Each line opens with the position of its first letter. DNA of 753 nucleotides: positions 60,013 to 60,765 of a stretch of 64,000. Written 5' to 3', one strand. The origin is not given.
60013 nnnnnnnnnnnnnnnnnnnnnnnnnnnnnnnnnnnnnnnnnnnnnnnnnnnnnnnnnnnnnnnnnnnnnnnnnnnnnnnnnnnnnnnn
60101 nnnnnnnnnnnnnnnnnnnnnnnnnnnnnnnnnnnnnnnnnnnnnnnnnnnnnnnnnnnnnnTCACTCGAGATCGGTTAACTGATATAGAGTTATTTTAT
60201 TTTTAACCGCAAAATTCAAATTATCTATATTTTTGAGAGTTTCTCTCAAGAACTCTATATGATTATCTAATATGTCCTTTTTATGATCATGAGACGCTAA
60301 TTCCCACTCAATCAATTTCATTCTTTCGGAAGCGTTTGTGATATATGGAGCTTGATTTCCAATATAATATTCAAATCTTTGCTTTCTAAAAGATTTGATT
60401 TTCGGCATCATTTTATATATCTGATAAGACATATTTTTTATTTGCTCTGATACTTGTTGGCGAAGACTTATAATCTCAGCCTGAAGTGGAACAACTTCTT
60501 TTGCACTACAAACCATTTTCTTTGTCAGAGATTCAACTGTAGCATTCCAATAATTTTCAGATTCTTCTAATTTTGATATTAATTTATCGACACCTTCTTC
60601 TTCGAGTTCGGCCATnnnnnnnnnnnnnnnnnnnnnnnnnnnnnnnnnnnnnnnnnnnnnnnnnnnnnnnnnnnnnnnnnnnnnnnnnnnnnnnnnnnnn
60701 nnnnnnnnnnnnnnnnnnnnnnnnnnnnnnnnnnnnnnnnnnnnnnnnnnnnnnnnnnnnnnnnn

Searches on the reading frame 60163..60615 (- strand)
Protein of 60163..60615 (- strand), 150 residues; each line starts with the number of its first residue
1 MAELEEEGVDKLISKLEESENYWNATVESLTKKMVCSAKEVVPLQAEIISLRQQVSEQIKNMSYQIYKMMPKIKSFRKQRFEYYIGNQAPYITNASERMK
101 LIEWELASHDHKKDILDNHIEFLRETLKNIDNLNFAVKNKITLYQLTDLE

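Call 80: search_protein_families(library=pfam, proteins=[window:60163-60615:-], max_evalue=0.001)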
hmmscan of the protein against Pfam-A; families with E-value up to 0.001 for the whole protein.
window:60163-60615:- (150 aa): 1 family
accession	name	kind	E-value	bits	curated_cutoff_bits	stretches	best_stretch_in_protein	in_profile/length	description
PF11056.14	UvsY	-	0.00078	20.4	22.8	0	61-145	33-123/128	Recombination, repair and ssDNA binding protein UvsY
